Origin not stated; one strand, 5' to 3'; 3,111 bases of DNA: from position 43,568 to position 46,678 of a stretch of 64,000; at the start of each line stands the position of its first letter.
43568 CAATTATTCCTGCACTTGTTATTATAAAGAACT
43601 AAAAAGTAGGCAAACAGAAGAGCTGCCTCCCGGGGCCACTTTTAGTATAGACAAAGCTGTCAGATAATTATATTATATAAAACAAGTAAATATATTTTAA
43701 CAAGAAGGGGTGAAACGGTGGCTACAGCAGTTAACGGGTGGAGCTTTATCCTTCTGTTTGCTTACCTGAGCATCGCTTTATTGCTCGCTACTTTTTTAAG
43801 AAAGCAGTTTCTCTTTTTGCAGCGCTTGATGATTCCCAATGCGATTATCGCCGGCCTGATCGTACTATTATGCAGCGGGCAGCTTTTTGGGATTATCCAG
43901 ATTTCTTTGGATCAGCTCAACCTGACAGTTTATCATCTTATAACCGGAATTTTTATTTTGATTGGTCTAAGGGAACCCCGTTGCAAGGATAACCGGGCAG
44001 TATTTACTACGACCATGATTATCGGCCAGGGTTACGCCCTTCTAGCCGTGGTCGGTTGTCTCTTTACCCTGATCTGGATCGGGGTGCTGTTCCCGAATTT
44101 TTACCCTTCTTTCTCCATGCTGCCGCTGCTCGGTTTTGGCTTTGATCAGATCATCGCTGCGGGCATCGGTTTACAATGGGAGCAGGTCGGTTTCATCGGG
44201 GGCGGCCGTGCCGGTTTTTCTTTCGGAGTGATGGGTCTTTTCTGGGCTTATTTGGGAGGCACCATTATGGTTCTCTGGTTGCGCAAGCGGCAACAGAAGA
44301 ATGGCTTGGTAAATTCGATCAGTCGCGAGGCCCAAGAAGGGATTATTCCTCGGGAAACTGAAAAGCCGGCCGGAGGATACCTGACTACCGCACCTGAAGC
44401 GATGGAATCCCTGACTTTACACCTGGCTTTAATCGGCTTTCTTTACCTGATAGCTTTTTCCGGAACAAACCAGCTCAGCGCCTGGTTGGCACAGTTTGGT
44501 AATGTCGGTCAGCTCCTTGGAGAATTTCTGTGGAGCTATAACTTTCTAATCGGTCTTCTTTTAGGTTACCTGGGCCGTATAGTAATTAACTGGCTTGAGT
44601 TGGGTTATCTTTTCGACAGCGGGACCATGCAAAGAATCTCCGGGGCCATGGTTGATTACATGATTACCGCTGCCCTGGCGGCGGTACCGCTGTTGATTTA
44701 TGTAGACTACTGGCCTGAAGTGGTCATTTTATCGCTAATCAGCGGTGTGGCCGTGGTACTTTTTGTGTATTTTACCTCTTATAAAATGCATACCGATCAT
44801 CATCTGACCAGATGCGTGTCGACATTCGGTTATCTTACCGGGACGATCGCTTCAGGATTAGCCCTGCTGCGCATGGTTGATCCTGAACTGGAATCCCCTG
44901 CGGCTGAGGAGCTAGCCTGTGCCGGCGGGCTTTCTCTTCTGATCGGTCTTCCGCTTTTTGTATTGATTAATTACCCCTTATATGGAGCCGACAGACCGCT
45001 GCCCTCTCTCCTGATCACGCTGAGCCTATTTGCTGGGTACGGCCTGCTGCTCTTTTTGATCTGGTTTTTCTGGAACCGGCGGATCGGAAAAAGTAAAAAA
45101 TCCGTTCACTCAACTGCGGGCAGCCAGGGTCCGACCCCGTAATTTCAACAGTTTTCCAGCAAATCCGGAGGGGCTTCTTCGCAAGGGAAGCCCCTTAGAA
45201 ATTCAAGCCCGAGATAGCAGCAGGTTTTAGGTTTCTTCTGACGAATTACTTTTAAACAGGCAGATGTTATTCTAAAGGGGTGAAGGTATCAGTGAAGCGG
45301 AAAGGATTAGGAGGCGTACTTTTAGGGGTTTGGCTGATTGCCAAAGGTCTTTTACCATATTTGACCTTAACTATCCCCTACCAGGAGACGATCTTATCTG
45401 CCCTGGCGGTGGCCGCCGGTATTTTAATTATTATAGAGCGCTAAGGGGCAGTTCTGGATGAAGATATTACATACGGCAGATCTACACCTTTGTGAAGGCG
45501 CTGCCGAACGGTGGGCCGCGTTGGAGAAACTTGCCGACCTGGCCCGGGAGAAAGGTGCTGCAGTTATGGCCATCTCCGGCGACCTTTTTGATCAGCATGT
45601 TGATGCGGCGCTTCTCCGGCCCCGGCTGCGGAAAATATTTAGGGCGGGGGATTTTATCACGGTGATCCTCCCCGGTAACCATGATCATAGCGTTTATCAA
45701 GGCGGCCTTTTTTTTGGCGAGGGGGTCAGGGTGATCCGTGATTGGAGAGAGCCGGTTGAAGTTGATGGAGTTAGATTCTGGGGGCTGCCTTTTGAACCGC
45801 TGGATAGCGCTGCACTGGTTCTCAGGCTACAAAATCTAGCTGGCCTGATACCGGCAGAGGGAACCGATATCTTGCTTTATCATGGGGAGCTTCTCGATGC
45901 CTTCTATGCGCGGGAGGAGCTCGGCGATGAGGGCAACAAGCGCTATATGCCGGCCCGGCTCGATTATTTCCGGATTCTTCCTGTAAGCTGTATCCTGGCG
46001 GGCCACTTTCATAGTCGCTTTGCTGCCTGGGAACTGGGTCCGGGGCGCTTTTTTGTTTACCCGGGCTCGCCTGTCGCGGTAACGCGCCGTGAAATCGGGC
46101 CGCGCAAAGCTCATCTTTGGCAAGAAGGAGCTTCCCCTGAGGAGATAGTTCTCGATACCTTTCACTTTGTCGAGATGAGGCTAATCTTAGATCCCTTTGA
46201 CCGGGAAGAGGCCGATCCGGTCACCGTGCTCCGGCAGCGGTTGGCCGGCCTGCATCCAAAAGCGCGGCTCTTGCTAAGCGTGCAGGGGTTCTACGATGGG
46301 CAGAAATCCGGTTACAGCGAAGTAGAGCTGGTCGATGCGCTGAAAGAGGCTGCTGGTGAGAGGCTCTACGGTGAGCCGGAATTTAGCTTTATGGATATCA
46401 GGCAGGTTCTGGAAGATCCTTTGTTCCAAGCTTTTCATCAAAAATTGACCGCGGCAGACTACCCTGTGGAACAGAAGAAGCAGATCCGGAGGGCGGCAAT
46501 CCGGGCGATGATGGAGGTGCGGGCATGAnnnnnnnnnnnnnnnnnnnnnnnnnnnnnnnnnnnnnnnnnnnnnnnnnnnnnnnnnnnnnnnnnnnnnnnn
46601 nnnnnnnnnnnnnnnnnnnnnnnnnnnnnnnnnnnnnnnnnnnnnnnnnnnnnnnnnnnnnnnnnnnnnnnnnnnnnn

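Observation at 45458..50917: YhaO/YhaN-like SbcD/SbcC pair whose ATPase carries a TM hairpin in its coiled coil, plus M48 protease and MBL hydrolase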

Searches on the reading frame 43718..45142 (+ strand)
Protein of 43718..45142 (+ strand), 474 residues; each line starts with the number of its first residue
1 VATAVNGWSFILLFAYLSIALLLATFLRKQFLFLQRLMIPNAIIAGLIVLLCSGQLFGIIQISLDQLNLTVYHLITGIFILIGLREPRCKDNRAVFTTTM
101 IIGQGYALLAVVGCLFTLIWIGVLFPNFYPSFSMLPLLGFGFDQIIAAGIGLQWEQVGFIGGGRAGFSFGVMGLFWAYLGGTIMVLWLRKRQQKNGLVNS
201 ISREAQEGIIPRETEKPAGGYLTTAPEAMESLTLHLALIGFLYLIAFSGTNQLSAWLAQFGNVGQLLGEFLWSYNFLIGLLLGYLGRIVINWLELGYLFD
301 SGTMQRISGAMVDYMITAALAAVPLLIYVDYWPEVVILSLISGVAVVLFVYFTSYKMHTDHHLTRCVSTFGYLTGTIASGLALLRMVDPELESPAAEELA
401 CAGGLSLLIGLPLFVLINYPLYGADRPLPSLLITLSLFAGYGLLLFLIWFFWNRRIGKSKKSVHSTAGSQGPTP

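Call 3: search_protein_families(library=pfam, proteins=[window:43718-45142:+], max_evalue=0.01)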
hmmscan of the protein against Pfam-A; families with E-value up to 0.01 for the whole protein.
window:43718-45142:+ (474 aa): 1 family
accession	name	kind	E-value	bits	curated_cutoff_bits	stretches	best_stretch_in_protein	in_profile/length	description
PF03616.19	Glt_symporter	-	0.0028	16.9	26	1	16-84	11-79/368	Sodium/glutamate symporter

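Call 4: search_protein_families(library=ncbifam, proteins=[window:43718-45142:+], max_evalue=0.01)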
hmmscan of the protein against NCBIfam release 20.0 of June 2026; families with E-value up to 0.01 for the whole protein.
window:43718-45142:+ (474 aa): 0 families

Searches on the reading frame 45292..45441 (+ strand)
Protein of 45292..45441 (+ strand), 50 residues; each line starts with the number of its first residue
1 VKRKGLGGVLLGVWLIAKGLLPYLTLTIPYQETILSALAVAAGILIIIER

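Call 67: search_protein_families(library=pfam, proteins=[window:45292-45441:+], max_evalue=1)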
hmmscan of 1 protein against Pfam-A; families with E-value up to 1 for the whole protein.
seq(50 aa): 1 family
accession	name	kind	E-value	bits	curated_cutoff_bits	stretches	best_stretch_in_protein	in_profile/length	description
PF23987.1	Phage_holin_10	-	0.08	13.4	27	1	10-44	14-43/52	Bacteriophage holin Pam3 gp28 family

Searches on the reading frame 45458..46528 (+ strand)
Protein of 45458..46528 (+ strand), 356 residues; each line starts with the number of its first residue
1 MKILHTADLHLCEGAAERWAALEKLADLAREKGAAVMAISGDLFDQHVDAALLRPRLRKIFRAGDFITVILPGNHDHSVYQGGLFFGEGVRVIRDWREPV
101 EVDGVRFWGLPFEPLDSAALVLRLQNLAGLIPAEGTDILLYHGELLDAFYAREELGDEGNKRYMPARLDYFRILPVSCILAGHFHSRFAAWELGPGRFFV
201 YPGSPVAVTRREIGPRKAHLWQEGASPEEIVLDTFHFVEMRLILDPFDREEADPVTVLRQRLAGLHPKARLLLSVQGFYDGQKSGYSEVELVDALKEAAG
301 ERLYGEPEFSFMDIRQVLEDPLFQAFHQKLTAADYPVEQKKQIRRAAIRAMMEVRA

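Call 3: search_protein_families(library=pfam, proteins=[window:45458-46528:+], max_evalue=0.01)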
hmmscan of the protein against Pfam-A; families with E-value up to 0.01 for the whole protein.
window:45458-46528:+ (356 aa): 2 families
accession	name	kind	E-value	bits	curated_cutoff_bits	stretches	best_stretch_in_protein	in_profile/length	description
PF00149.33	Metallophos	-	5.1e-11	43.8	21.5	1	1-186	1-190/191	Calcineurin-like phosphoesterase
PF12850.12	Metallophos_2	-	1.3e-05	25.7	27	1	1-208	1-138/154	Calcineurin-like phosphoesterase superfamily domain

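Call 4: search_protein_families(library=ncbifam, proteins=[window:45458-46528:+], max_evalue=0.01)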
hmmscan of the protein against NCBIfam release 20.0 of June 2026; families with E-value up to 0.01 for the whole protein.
window:45458-46528:+ (356 aa): 4 families
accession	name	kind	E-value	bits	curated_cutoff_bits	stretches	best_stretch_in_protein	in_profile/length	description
TIGR00619.1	sbcd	subfamily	7.1e-10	39.1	77.65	1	1-78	1-88/252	exonuclease subunit SbcD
NF041753.2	sbcd_Staph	equivalog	0.00026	19.9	480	1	1-115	1-131/375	exonuclease subunit SbcD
TIGR04123.1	P_estr_lig_assc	hypoth_equivalog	0.0054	16.2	150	0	20-77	51-110/207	ligase-associated DNA damage response endonuclease PdeM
NF008206.2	PRK10966.1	equivalog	0.0058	15.8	450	0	1-77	1-86/380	exonuclease subunit SbcD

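Call 5: search_protein_families(library=padloc, proteins=[window:45458-46528:+], max_evalue=0.01)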
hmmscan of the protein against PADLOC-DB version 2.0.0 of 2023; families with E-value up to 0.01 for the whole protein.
window:45458-46528:+ (356 aa): 1 family
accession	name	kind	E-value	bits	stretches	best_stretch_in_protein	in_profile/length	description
PDLC04908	PDC-S10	-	1.3e-07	29.1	1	33-194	29-191/223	-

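Call 21: search_solved_structures(query=window:45458-46528:+, max_evalue=0.01)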
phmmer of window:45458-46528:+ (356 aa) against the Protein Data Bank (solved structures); distinct sequences matched with E-value up to 0.01: 1.
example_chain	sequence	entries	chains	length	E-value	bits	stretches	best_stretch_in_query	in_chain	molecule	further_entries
7dog_A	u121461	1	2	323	0.0011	21.1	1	2-115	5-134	Nuclease SbcCD subunit D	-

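Call 38: find_homologous_proteins(query=window:45458-46528:+)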
Query window:45458-46528:+ (356 aa): 1614 proteins with E <= 0.001 among 8000 candidates; the best 120 are listed.
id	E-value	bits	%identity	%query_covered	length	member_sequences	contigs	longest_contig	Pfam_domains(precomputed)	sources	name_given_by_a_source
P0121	1.9e-236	802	99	100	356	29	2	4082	PF12850.13,PF00149.34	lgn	-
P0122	3.4e-198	676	84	100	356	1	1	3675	PF12850.13,PF00149.34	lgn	-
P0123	1.1e-177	608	75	100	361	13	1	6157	PF12850.13,PF00149.34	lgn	-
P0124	4.6e-170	583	74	99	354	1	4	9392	PF12850.13,PF00149.34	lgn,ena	-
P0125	3.8e-117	409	51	100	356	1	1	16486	PF12850.13,PF00149.34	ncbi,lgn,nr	ncbi:MAG TPA: metallophosphoesterase [Candidatus Limnocylindrales bacterium]|nr:metallophosphoestera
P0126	9.0e-117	408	52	100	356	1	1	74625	PF12850.13,PF00149.34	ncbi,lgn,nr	ncbi:MAG: DNA repair exonuclease [Bacillota bacterium]|nr:DNA repair exonuclease [Bacillota bacteriu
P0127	4.1e-116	406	51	100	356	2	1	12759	PF12850.13,PF00149.34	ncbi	-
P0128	7.7e-116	405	52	100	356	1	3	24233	PF12850.13,PF00149.34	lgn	-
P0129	9.9e-116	405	56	99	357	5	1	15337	PF00149.34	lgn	-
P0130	2.3e-115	403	51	100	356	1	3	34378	PF12850.13,PF00149.34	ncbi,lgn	-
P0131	1.2e-114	401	51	100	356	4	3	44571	PF00149.34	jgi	jgi:DNA repair protein SbcD/Mre11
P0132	1.3e-114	401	51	100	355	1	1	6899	PF12850.13,PF00149.34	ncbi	-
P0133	1.4e-114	401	51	100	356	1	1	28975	PF12850.13,PF00149.34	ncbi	-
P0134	7.5e-114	398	51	100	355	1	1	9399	PF00149.34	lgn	-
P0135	1.0e-113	398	51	100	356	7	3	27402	PF12850.13,PF00149.34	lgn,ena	-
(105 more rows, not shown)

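Call 47: predict_structure(alignment_id=A2)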
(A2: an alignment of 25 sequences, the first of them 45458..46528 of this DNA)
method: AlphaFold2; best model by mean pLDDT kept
length: 356 residues; sequences in the alignment: 25
mean_pLDDT: 89.4   pTM: 0.85
mean pLDDT of the five models: 89.4, 89.2, 87.7, 86.9, 86.7
residues with pLDDT >= 90: 244; 70-90: 88; 50-70: 14; < 50: 10
segments of 3 or more residues with pLDDT < 50: 150-159
pLDDT, mean of each block of 10 residues (from residue 1): 95 93 96 96 88 90 87 86 75 94 95 87 96 93 77 49 80 95 85 92 91 92 91 95 84 86 93 95 90 96 95 92 96 94 94 85
secondary structure, 60 per line:
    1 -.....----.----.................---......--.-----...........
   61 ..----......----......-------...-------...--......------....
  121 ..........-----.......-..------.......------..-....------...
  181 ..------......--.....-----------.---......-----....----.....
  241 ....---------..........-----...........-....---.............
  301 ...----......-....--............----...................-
elements in order: E2-6 H16-32 E36-41 H50-62 E67-72 H77-82 E90-92 E100-102 E105-110 H117-130 E136-142 H152-158 H168-171 E178-182 E189-194 E197-201 E217-222 E228-231 E236-244 H254-263 E269-279 H281-284 H288-302 E308-313 H315-318 H321-332 H337-355

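Call 49: fold_search(model_id=the predicted structure, library=pdb)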
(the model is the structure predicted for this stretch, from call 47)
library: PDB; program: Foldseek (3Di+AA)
matches with E <= 10: 1009; with E <= 0.001: 94
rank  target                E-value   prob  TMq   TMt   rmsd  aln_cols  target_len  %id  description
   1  3qg5_D                1.5e-13  1.00  0.57  0.56  13.9       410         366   19  The Mre11:Rad50 complex forms an ATP dependent molecular clamp in DNA double-strand break repair (released 2011-04-20)
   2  3tho_B                1.8e-13  1.00  0.58  0.56  11.8       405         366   19  Crystal structure of Mre11:Rad50 in its ATP/ADP bound state (released 2011-10-12)
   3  6x1z_B                2.1e-13  1.00  0.57  0.61   5.4       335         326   21  Mre11 dimer in complex with small molecule modulator PFMJ (released 2020-06-10)
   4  3qg5_C                2.3e-13  1.00  0.54  0.53  14.5       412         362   19  The Mre11:Rad50 complex forms an ATP dependent molecular clamp in DNA double-strand break repair (released 2011-04-20)
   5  4o43_A                2.5e-13  1.00  0.55  0.58   4.7       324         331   21  DNA Double-Strand Break Repair Pathway Choice Is Directed by Distinct MRE11 Nuclease Activities (released 2014-01-08)
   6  4nzv_A                3.9e-13  1.00  0.54  0.58   5.0       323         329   21  DNA Double-Strand Break Repair Pathway Choice Is Directed by Distinct MRE11 Nuclease Activities (released 2014-01-08)
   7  6x1y_A                3.9e-13  1.00  0.54  0.58   5.4       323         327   20  Mre11 dimer in complex with small molecule modulator PFMI (released 2020-06-10)
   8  4nzv_B                6.6e-13  1.00  0.57  0.62   4.4       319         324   22  DNA Double-Strand Break Repair Pathway Choice Is Directed by Distinct MRE11 Nuclease Activities (released 2014-01-08)
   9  3dsd_A                7.3e-13  1.00  0.55  0.59   6.3       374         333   16  Crystal structure of P. furiosus Mre11-H85S bound to a branched DNA and manganese (released 2008-10-14)
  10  4o43_B                1.0e-12  1.00  0.55  0.60   4.7       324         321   21  DNA Double-Strand Break Repair Pathway Choice Is Directed by Distinct MRE11 Nuclease Activities (released 2014-01-08)
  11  6s6v_A                2.5e-12  1.00  0.56  0.52  11.5       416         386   17  Resting state of the E. coli Mre11-Rad50 (SbcCD) head complex bound to ATPgS (released 2019-09-04)
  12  7yzp_A                2.8e-12  1.00  0.56  0.53   9.0       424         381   19  Hairpin-bound state of the E. coli Mre11-Rad50 (SbcCD) head complex bound to ADP and a DNA hairpin (released 2022-08-17)
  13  3thn                  4.3e-12  1.00  0.53  0.60   5.2       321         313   22  Crystal structure of Mre11 core with manganese (released 2011-10-12)
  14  1ii7_B                4.3e-12  1.00  0.57  0.60   6.3       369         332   16  Crystal structure of P. furiosus Mre11 with manganese and dAMP (released 2001-05-30)
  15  2q8u_B                5.3e-12  1.00  0.55  0.65   4.4       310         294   20  CRYSTAL STRUCTURE OF MRE11 FROM THERMOTOGA MARITIMA MSB8 (TM1635) AT 2.20 A RESOLUTION (released 2007-06-26)
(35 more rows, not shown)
